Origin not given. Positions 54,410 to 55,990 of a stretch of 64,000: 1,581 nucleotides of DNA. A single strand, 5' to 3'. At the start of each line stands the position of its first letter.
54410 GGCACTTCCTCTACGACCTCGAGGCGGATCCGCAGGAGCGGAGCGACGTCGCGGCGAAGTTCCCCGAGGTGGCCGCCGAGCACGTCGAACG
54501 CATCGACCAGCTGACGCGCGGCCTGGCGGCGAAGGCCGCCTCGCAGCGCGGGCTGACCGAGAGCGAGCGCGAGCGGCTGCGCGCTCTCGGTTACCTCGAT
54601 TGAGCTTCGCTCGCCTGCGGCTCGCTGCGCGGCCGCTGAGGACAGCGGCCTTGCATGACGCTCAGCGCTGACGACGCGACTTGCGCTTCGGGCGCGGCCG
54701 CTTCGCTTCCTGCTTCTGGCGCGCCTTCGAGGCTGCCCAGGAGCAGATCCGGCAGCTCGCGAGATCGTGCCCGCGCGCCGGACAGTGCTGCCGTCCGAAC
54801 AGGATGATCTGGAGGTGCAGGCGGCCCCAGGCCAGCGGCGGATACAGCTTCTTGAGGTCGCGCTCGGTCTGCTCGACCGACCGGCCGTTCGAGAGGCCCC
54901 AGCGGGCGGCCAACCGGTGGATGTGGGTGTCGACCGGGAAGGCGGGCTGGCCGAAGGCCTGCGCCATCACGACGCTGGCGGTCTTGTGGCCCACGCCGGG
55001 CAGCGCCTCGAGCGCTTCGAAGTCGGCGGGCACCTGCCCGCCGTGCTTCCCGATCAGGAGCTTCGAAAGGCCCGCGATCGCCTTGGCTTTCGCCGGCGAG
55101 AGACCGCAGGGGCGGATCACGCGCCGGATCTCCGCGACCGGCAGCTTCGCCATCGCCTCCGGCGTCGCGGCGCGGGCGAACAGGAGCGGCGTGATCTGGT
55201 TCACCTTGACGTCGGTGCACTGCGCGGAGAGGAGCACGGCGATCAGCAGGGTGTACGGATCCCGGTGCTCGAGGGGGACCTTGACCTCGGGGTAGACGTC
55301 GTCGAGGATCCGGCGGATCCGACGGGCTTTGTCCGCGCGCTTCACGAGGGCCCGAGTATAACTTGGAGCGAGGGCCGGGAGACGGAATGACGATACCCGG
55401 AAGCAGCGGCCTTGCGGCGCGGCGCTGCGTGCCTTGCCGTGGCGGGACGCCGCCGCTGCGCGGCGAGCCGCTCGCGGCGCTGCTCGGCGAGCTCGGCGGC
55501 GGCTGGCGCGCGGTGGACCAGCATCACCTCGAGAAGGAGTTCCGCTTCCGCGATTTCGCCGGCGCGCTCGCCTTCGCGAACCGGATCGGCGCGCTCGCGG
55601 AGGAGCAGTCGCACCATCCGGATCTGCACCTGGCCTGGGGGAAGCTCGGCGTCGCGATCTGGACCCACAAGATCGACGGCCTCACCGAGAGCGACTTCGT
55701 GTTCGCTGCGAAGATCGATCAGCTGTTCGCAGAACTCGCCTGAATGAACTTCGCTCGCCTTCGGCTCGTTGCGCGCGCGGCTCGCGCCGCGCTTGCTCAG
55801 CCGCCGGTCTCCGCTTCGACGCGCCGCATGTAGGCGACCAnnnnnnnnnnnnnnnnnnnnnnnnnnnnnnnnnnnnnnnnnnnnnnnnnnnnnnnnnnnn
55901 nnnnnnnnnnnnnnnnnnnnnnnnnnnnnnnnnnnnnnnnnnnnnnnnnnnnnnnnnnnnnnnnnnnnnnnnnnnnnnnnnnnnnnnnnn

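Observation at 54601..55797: Family of intergenic repeats with a conserved ~30-nt core and copy-specific compensatory hairpins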

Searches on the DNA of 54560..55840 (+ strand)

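Call 41: search_rna_families(source=window, start=54560, end=55840, threshold=evalue, max_evalue=10)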
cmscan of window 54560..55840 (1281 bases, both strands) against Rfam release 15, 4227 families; matches with E-value up to 10: 8.
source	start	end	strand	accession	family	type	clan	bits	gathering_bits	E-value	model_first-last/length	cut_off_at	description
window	55432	55470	-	RF03006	M23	Gene; sRNA;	-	23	41.2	0.11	1-53/53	no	M23 RNA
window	55189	55264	-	RF04194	mir-57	Gene; miRNA;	-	20.7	44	0.19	1-84/84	no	mir-57 microRNA precursor family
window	55024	55125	-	RF01529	CC3552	Gene; sRNA;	-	19.8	50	1.4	1-106/106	no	Cauldobacter sRNA CC3552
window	54604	54682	-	RF03333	mir-2820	Gene; miRNA;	-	17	84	2.5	1-83/83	no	mir-2820 microRNA precursor family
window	55449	55491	-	RF03929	mir-6579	Gene; miRNA;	-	17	47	7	1-68/68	no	mir-6579 microRNA precursor family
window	55019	55054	+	RF01340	CRISPR-DR29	Gene; CRISPR;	-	16.7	39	2.8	1-37/37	no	CRISPR RNA direct repeat element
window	55128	55182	-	RF01532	TB10Cs3H2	Gene; snRNA; snoRNA; HACA-box;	-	16.6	45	6.8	1-69/69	no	Trypanosomatid snoRNA TB10Cs3H2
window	55120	55175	+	RF02994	IMPDH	Gene; sRNA;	-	16.3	95.4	2.8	15-69/108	no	IMPDH RNA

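Call 82: search_dna_similar(query=window:54595-54660:+, collection=plasmids, mode=distant, max_evalue=0.01, max_rows=10)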
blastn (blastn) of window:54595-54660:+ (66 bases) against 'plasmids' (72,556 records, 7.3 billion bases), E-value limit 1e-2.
Records with a match: 1; places in all: 1; records where one place covers at least 80% of the query: 0.
Best place of each record, by identity: 90-95% 1.
By first word of the organism name: Sinorhizobium 1.
By predicted mobility (MOB-suite, as given by PLSDB): conjugative 1.
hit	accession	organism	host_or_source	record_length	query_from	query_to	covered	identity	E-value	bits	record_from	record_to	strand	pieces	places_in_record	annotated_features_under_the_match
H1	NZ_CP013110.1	Sinorhizobium americanum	Vachellia farnesiana,cell culture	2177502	10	41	48%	91.2%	3e-3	46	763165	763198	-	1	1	record has no annotation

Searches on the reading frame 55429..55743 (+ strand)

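Call 42: search_protein_families(library=pfam, proteins=[window:55429-55743:+])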
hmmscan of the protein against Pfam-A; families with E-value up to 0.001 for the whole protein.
window:55429-55743:+ (104 aa): 1 family
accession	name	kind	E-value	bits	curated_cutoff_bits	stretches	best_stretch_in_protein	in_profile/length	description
PF01329.24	Pterin_4a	-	2.5e-27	95.3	26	1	9-99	2-91/91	Pterin 4 alpha carbinolamine dehydratase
